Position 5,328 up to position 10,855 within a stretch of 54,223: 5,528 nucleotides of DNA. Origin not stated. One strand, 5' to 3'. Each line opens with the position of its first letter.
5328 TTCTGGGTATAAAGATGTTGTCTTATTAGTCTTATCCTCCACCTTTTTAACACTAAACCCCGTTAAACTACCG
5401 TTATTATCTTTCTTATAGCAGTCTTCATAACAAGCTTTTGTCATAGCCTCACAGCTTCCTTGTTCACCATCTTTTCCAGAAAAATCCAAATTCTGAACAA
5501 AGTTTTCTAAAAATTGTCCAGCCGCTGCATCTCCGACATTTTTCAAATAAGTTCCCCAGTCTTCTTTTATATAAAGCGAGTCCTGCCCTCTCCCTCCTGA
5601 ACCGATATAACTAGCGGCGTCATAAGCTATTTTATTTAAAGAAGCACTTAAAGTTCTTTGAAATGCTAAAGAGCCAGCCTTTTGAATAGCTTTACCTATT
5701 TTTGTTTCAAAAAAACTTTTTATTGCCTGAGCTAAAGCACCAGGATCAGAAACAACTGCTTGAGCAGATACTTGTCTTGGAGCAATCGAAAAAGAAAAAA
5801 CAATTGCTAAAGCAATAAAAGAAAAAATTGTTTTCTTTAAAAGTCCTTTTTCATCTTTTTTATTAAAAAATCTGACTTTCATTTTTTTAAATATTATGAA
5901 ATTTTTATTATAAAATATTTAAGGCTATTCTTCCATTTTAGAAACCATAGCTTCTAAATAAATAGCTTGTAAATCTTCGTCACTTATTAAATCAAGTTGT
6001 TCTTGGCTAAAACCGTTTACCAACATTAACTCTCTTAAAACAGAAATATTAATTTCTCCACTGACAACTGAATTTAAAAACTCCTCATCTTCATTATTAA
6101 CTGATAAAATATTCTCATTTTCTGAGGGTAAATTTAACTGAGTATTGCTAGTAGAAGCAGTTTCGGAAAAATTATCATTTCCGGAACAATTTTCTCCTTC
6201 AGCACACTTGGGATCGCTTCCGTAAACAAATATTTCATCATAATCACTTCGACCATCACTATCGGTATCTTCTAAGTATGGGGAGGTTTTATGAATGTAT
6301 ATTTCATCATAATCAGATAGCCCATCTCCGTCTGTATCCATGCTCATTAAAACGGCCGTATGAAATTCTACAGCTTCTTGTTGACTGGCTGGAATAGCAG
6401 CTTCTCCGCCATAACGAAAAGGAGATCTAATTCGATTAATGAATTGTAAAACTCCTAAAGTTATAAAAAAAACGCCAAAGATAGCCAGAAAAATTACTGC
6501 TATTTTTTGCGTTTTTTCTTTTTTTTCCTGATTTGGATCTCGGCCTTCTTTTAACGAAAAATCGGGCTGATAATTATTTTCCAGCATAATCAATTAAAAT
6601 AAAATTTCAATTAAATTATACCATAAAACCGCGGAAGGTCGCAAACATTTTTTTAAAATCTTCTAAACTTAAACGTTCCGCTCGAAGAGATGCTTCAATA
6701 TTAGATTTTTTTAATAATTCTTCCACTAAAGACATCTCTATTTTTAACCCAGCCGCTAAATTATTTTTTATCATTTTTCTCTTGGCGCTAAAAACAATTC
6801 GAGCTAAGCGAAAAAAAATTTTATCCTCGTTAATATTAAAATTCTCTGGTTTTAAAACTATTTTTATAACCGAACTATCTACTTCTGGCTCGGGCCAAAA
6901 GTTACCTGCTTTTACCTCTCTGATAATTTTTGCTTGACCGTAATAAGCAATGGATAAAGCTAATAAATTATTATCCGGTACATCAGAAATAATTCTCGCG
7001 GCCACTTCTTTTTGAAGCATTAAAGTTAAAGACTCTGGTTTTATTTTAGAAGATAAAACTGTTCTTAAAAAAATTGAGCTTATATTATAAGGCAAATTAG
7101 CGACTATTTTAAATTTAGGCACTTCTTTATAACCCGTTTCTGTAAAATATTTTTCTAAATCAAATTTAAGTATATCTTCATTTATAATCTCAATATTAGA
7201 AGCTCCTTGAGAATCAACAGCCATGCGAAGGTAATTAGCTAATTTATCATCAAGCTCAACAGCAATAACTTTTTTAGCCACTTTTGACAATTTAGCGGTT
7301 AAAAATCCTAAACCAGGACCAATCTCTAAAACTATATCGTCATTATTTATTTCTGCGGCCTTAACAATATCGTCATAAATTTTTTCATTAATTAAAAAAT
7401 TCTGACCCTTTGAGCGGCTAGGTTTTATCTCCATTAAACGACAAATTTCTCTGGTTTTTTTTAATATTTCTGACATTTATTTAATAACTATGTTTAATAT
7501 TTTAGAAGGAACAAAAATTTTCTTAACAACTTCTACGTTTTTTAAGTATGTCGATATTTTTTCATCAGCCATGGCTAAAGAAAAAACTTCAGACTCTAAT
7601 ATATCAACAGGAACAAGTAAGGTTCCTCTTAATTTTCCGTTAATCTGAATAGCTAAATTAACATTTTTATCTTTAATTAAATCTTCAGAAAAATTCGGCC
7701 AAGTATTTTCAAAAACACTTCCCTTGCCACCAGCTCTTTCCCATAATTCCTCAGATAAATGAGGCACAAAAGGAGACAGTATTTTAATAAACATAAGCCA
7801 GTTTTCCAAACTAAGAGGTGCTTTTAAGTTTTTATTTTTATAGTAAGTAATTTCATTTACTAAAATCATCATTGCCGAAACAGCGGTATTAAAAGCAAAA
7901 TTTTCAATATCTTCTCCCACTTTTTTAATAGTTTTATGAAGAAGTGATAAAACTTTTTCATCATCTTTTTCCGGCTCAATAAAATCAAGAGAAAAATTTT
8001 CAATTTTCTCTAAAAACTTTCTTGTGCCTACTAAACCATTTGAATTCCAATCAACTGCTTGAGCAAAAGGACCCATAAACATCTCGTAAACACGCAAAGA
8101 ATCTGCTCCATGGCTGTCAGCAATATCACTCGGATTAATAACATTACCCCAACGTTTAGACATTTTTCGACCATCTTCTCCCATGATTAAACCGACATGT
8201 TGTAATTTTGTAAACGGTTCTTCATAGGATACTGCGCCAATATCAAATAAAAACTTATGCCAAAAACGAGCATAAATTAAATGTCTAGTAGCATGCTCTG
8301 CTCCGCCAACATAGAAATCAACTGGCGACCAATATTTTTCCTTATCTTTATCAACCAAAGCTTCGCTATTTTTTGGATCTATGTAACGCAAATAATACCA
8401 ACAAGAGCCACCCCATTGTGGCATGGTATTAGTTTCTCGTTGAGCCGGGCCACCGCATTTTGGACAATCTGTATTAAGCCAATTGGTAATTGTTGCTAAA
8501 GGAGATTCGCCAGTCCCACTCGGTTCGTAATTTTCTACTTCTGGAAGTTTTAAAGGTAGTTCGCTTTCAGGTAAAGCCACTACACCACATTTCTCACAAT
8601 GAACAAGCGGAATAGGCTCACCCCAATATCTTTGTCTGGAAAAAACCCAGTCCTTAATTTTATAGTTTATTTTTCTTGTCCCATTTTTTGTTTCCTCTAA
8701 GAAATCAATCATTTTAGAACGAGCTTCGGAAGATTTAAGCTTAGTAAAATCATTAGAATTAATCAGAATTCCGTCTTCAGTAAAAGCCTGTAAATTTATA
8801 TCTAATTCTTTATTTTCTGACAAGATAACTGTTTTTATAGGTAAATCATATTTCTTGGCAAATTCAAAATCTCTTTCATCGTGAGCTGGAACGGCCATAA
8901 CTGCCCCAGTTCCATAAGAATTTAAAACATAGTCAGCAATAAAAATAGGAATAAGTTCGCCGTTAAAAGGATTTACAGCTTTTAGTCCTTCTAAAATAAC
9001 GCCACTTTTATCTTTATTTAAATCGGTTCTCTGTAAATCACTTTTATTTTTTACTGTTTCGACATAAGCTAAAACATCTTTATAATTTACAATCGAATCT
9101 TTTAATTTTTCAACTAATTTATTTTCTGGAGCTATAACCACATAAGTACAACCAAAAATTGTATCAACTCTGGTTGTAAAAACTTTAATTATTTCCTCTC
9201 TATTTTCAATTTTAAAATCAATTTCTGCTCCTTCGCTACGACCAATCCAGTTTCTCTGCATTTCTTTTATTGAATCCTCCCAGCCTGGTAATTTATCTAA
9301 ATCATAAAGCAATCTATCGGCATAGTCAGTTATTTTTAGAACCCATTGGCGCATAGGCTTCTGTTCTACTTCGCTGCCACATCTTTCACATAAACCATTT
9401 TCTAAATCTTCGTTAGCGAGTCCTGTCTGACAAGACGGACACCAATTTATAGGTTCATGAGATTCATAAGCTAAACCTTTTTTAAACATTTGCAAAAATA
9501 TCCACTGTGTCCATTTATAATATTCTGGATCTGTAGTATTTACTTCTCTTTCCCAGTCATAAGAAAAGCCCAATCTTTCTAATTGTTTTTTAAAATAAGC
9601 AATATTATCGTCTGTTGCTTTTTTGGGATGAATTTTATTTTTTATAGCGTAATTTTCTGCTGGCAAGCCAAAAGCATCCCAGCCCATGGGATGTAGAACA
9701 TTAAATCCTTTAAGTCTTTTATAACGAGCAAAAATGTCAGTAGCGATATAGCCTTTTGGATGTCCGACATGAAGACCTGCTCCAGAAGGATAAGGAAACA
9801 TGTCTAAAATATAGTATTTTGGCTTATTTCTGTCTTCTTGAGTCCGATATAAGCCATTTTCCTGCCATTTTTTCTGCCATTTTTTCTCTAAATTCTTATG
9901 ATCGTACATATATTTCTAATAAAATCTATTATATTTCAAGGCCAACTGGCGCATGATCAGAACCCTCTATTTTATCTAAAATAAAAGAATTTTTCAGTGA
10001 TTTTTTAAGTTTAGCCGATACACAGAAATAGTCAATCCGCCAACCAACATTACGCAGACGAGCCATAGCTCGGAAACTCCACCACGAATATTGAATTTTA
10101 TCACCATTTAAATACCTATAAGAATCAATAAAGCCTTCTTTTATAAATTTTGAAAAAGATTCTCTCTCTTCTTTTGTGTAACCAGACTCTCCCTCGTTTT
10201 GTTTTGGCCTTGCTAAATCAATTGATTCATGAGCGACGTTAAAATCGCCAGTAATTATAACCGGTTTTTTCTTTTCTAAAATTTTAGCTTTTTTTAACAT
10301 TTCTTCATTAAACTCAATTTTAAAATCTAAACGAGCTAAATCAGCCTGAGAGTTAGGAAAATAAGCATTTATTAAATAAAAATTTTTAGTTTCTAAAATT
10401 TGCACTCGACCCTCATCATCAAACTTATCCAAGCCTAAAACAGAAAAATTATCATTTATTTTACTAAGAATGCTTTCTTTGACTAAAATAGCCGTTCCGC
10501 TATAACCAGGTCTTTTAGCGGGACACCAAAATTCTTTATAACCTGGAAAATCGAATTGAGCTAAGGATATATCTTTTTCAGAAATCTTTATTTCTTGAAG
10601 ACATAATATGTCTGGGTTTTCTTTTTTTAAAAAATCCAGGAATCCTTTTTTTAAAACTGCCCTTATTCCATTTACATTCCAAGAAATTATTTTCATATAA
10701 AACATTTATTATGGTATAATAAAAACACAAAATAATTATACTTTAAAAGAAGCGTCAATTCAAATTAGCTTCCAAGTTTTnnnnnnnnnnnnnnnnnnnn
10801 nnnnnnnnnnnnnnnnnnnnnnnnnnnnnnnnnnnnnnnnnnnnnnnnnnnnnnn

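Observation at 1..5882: Giant exported Cys-rich ORF (at least 1960 aa) fills the apparently empty first 5.9 kb and is missing from the supplied ORF track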

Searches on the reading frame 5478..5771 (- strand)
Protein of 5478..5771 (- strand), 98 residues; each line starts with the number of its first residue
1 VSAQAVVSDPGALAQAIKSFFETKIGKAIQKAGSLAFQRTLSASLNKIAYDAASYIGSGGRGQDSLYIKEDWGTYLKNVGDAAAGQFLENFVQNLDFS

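Call 90: find_homologous_proteins(query=A8, max_evalue=0.01)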
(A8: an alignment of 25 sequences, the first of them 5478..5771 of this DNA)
Query A8 (25 sequences) (98 aa, profile of the alignment): 9 proteins with E <= 0.01 among 8000 candidates.
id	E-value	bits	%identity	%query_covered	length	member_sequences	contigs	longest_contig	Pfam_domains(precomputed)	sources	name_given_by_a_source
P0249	1.0e-34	136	52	86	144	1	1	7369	-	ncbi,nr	ncbi:MAG: hypothetical protein PHR57_03295, partial [Patescibacteria group bacterium]|nr:hypothetica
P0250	2.7e-25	106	53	73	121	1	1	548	-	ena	-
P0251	1.8e-21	94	43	76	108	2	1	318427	-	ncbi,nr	ncbi:MAG: hypothetical protein RBT30_01535, partial [Patescibacteria group bacterium]|nr:hypothetica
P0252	3.3e-20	90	33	93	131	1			-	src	-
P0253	4.5e-18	83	47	65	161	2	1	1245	-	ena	-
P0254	3.3e-10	58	44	60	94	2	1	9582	-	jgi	-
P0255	1.6e-4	39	43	38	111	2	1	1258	-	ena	-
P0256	4.2e-3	35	40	31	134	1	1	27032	-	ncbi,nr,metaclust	ncbi:MAG: hypothetical protein UY79_C0004G0002 [Parcubacteria group bacterium GW2011_GWA2_53_21]|nr:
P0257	9.6e-3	34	40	31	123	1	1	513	-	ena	-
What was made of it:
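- A profile of the N-terminal module found no shorter VirB5-sized relatives (call 90).
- Tried and rejected: A profile of mature residues ~1-100 returned only short proteins of 94-161 aa, two of them labelled partial, which I read as fragments of giants (call 90).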

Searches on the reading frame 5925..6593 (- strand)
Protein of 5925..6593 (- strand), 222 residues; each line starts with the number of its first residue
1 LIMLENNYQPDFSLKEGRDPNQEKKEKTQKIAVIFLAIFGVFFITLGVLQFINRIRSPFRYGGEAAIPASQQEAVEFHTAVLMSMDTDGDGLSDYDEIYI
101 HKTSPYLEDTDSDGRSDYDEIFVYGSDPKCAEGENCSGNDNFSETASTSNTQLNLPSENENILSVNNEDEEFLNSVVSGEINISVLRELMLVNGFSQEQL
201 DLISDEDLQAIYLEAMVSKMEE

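Call 6: search_protein_families(library=pfam, proteins=[window:5925-6593:-], max_evalue=0.1)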
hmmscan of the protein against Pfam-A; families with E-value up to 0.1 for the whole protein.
window:5925-6593:- (222 aa): 1 family
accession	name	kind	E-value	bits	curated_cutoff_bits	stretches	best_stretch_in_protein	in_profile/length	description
PF18884.5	TSP3_bac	-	9.1e-08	32.2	25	1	86-100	1-15/22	Bacterial TSP3 repeat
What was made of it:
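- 5925..6593 (-): Conserved upstream partner gene: a 222-aa membrane-anchored protein with a bacterial TSP3 (calcium-binding) repeat, 42 nt upstream of the giant ORF. PF18884 at 32.2 bits (call 6).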

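Call 7: search_protein_families(library=ncbifam, proteins=[window:5925-6593:-], max_evalue=0.1)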
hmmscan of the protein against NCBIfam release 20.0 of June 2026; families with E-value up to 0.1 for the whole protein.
window:5925-6593:- (222 aa): 2 families
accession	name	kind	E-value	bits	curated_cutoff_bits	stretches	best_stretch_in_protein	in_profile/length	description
NF047639.1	throspo3_MtsD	equivalog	0.0004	18.6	800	1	81-131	455-503/651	cell-cell cohesion protein MtsD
NF033765.2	gliding_CglD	equivalog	0.005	14.7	400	1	85-120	206-240/1124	adventurous gliding motility lipoprotein CglD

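Call 79: search_protein_families(library=pfam, proteins=[window:5925-6593:-], max_evalue=0.1)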
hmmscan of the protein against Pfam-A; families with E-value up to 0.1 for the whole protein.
window:5925-6593:- (222 aa): 1 family
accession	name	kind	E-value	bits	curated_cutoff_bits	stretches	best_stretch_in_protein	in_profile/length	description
PF18884.5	TSP3_bac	-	9.1e-08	32.2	25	1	86-100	1-15/22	Bacterial TSP3 repeat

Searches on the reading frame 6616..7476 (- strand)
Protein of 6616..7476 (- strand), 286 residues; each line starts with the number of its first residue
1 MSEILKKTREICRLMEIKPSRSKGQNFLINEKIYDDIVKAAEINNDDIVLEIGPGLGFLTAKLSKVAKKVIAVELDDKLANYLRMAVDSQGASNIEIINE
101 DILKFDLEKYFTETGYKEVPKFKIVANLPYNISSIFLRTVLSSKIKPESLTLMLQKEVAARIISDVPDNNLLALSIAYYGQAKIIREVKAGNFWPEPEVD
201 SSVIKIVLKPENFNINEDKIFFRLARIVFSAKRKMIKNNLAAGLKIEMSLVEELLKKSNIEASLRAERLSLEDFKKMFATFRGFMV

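Call 6: search_protein_families(library=pfam, proteins=[window:6616-7476:-], max_evalue=0.1)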
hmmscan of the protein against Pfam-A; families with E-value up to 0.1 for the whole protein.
window:6616-7476:- (286 aa): 10 families
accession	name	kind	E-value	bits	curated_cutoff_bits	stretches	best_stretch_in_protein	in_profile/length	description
PF00398.26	RrnaAD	-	1.3e-55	188.7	24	1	21-279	6-259/263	Ribosomal RNA adenine dimethylase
PF02527.21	GidB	-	3e-05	23.9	27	1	25-109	27-114/184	rRNA small subunit methyltransferase G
PF02390.23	Methyltransf_4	-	3.1e-05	24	24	1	47-113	3-70/173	Putative methyltransferase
PF13649.12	Methyltransf_25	-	4.8e-05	24.4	27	1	49-108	1-61/97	Methyltransferase domain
PF01135.25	PCMT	-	0.00097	19.4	20.3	1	42-101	70-132/210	Protein-L-isoaspartate(D-aspartate) O-methyltransferase (PCMT)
PF08241.18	Methyltransf_11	-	0.0011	20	21.2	1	50-108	1-57/95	Methyltransferase domain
PF01861.22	BpsA_C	-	0.0019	17.9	27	1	55-114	55-108/243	Branched-chain polyamine synthase A C-terminal domain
PF05958.17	tRNA_U5-meth_tr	-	0.026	14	23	1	26-99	183-255/357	tRNA (Uracil-5-)-methyltransferase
PF05401.17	NodS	-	0.032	14.5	24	1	47-111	45-107/201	Nodulation protein S (NodS)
PF02475.24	TRM5-TYW2_MTfase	-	0.04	14.3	28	1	41-109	32-103/164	TRM5/TYW2 methyltransferase domain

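Call 7: search_protein_families(library=ncbifam, proteins=[window:6616-7476:-], max_evalue=0.1)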
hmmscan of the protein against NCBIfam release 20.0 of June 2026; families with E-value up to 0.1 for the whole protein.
window:6616-7476:- (286 aa): 50 families (the best 25 are shown)
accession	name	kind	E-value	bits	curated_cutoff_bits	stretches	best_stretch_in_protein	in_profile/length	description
TIGR00755.1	ksgA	equivalog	1.2e-67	228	171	1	18-279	2-254/256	16S rRNA (adenine(1518)-N(6)/adenine(1519)-N(6))-dimethyltransferase RsmA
NF000499.2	Erm23S_rRNA_broad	equivalog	1.8e-47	161.8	212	1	24-280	2-243/244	23S ribosomal RNA methyltransferase Erm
NF011486.0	PRK14896.1-1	equivalog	1.8e-33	115.8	450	1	19-246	22-239/284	16S ribosomal RNA methyltransferase A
NF000411.1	Erm45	exception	4e-23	82.5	525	1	24-214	8-183/245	23S rRNA (adenine(2058)-N(6))-methyltransferase Erm(45)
NF000337.1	erm_SHROVE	exception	4.6e-23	81.8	320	1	20-239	3-210/248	ErmE/ErmH/ErmO/ErmR family 23S rRNA (adenine(2058)-N(6))-methyltransferase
NF012223.0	erm_F_23S_MT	exception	2.6e-21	76.1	575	1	19-216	7-192/266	23S rRNA (adenine(2058)-N(6))-methyltransferase Erm(F)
NF000412.1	Erm43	exception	3.9e-21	75.7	500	1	23-245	8-217/243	23S rRNA (adenine(2058)-N(6))-methyltransferase Erm(43)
NF012222.1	erm_A_23S_MT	exception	4.1e-21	75.6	475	1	23-216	8-185/243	23S rRNA (adenine(2058)-N(6))-methyltransferase Erm(A)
NF012220.1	erm_B_23S_MT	exception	1e-19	71.1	525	1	24-209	8-178/245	23S rRNA (adenine(2058)-N(6))-methyltransferase Erm(B)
NF000077.1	Erm42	exception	1.2e-19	70.7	600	1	23-286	18-268/303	23S rRNA (adenine(2058)-N(6))-methyltransferase Erm(42)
NF042938.1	Erm55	exception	7.3e-18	64.6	525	1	23-238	11-210/270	23S rRNA (adenine(2058)-N(6))-methyltransferase Erm(55)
NF042988.1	Erm46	exception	1.3e-17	63.9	503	1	23-279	11-252/255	23S rRNA (adenine(2058)-N(6))-methyltransferase Erm(46)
NF012219.1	erm_C_23S_MT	exception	2.1e-17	63.6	530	1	23-245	8-217/244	23S rRNA (adenine(2058)-N(6))-methyltransferase Erm(C)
NF045543.1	erm_G_23S_MT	exception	4.5e-17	62.6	515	1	23-222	8-192/244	23S rRNA (adenine(2058)-N(6))-methyltransferase Erm(G)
NF012218.0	erm_38_23S_MT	exception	4.9e-14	52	800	1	23-213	11-192/386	23S rRNA (adenine(2058)-N(6))-methyltransferase Erm(38)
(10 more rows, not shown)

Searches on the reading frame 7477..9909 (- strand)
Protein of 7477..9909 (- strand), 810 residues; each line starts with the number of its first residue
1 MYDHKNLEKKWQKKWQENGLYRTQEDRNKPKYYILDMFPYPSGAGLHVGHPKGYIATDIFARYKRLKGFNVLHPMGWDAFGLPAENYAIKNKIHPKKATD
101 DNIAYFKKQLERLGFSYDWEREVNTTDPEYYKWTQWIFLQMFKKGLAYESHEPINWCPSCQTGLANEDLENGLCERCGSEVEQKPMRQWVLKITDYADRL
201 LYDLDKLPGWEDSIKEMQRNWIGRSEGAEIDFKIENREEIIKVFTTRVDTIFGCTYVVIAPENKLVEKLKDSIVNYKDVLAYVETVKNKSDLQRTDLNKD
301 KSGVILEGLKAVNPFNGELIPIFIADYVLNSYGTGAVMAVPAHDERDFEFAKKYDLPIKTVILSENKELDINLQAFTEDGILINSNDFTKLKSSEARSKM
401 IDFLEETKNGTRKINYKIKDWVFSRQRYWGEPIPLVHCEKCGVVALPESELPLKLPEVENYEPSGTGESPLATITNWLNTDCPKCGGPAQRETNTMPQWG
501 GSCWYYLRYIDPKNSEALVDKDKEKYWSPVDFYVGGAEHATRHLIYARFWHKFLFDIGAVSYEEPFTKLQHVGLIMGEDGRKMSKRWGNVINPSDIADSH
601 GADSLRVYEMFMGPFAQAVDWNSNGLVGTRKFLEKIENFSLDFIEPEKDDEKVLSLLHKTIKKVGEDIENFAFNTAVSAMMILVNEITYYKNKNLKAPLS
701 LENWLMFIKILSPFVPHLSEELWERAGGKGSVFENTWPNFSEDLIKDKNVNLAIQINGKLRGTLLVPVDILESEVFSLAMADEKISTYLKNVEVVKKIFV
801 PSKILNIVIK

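Call 6: search_protein_families(library=pfam, proteins=[window:7477-9909:-], max_evalue=0.1)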
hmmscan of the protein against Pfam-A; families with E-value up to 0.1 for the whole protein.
window:7477-9909:- (810 aa): 10 families
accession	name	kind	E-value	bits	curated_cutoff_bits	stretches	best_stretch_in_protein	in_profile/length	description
PF13603.12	tRNA-synt_1_2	-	3.3e-68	229.2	25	1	219-404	1-184/185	Leucyl-tRNA synthetase, editing domain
PF00133.28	tRNA-synt_1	-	5.6e-52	177.3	22.7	2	10-222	1-225/414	tRNA synthetases class I (I, L, M and V)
PF09334.17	tRNA-synt_1g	-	4.6e-28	98.5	20.1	3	37-181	6-146/391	tRNA synthetases class I (M)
PF08264.19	Anticodon_1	-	9.2e-23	81.2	25.1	1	650-767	1-139/148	Anticodon-binding domain of tRNA ligase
PF01406.26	tRNA-synt_1e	-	6.4e-05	22.9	27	0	569-624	241-294/301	tRNA synthetases class I (C) catalytic domain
PF17032.10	Zn_ribbon_15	-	0.0026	19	28.9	0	127-184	14-65/73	zinc-ribbon family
PF24693.1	DUF7660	-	0.016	15.7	27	1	653-711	8-66/73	Family of unknown function (DUF7660)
PF00750.26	tRNA-synt_1d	-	0.028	13.8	23.3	0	560-599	256-297/349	tRNA synthetases class I (R), catalytic domain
PF00749.27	tRNA-synt_1c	-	0.037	13.4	23.4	0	95-152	45-99/314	tRNA synthetases class I (E and Q), catalytic domain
PF18912.6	DZR_2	-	0.065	13.5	27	0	152-184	19-49/56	Double zinc ribbon domain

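Call 7: search_protein_families(library=ncbifam, proteins=[window:7477-9909:-], max_evalue=0.1)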
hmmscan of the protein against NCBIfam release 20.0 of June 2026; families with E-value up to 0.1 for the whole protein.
window:7477-9909:- (810 aa): 20 families
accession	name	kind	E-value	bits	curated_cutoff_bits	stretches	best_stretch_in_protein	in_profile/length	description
TIGR00396.1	leuS_bact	equivalog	0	1089.6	548.4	1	2-810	1-843/843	leucine--tRNA ligase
TIGR00422.1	valS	equivalog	2e-87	294.1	612.1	5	2-171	5-189/863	valine--tRNA ligase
NF008957.0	PRK12300.1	subfamily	4.1e-84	283.2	677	4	525-749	575-802/946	leucine--tRNA ligase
NF009687.0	PRK13208.1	equivalog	1.1e-82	278.4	738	3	2-171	10-191/801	valine--tRNA ligase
NF004349.1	PRK05729.1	equivalog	7.1e-72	242.9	704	3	417-752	390-713/860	valine--tRNA ligase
TIGR00392.1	ileS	equivalog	6.5e-70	236.3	621.4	3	415-748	457-814/861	isoleucine--tRNA ligase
TIGR00395.1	leuS_arch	equivalog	1.4e-64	218.6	648.5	2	6-351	2-319/938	leucine--tRNA ligase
NF000540.1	alt_ValS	exception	1.6e-44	152.1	900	3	6-86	8-88/827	valine--tRNA ligase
NF011492.0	PRK14900.1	equivalog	8.6e-44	149.7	1783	3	2-170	13-198/1044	valine--tRNA ligase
TIGR00398.1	metG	equivalog_domain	4.4e-34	118.1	336.35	2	38-182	7-147/530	methionine--tRNA ligase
NF000258.1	MupB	exception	3.2e-31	108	1900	3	8-175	9-194/1033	mupirocin-resistant isoleucine--tRNA ligase MupB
NF008900.0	PRK12267.1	equivalog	6.3e-31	107.6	598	2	29-203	3-175/648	methionine--tRNA ligase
NF000257.1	MupA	exception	6.9e-27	93.6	1900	3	415-609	429-612/1024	mupirocin-resistant isoleucine--tRNA ligase MupA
NF040702.1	ileS_w_GNAT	exception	3e-26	91.4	1999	3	7-169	22-207/1100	isoleucine--tRNA ligase, N-acetyltransferase domain-containing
NF001100.0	PRK00133.1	equivalog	1.3e-22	80.2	587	2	38-178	13-149/676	methionine--tRNA ligase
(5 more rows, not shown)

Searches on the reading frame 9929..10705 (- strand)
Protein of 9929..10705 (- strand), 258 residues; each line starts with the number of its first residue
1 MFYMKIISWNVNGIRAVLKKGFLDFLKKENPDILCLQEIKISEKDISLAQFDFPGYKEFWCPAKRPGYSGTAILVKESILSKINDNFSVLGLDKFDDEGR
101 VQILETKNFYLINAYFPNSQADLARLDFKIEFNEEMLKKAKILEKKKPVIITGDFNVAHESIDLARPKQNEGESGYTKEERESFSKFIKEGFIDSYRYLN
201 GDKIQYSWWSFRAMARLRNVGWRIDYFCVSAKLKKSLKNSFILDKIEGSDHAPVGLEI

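Call 6: search_protein_families(library=pfam, proteins=[window:9929-10705:-], max_evalue=0.1)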
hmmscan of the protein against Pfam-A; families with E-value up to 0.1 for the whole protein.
window:9929-10705:- (258 aa): 3 families
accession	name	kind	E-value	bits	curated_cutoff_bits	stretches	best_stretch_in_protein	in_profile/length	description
PF03372.29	Exo_endo_phos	-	4.6e-28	98.9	24.5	1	7-251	1-225/225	Endonuclease/Exonuclease/phosphatase family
PF14529.12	Exo_endo_phos_2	-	8.4e-05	22.9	27.4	1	110-253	2-115/117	Endonuclease-reverse transcriptase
PF07258.19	COMM_domain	-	0.035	14.7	22.4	0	215-243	3-31/64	COMM domain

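Call 7: search_protein_families(library=ncbifam, proteins=[window:9929-10705:-], max_evalue=0.1)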
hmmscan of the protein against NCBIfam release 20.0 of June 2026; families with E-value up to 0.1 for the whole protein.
window:9929-10705:- (258 aa): 5 families
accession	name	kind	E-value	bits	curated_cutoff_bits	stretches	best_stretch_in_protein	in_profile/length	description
TIGR00633.1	xth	equivalog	2.9e-87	292.4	99.05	1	4-258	1-254/255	exodeoxyribonuclease III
TIGR00195.1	exoDNase_III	equivalog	8e-81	271.4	182.55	1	4-258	1-254/254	exodeoxyribonuclease III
NF010489.0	PRK13911.1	equivalog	2.6e-74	250.1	503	1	4-258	1-249/250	exodeoxyribonuclease III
NF008733.0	PRK11756.1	equivalog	1.1e-32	113.3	280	1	4-256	1-265/269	exodeoxyribonuclease III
NF003842.0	PRK05421.1-4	equivalog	4.8e-08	32.7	144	1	4-45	32-75/259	endonuclease/exonuclease/phosphatase family protein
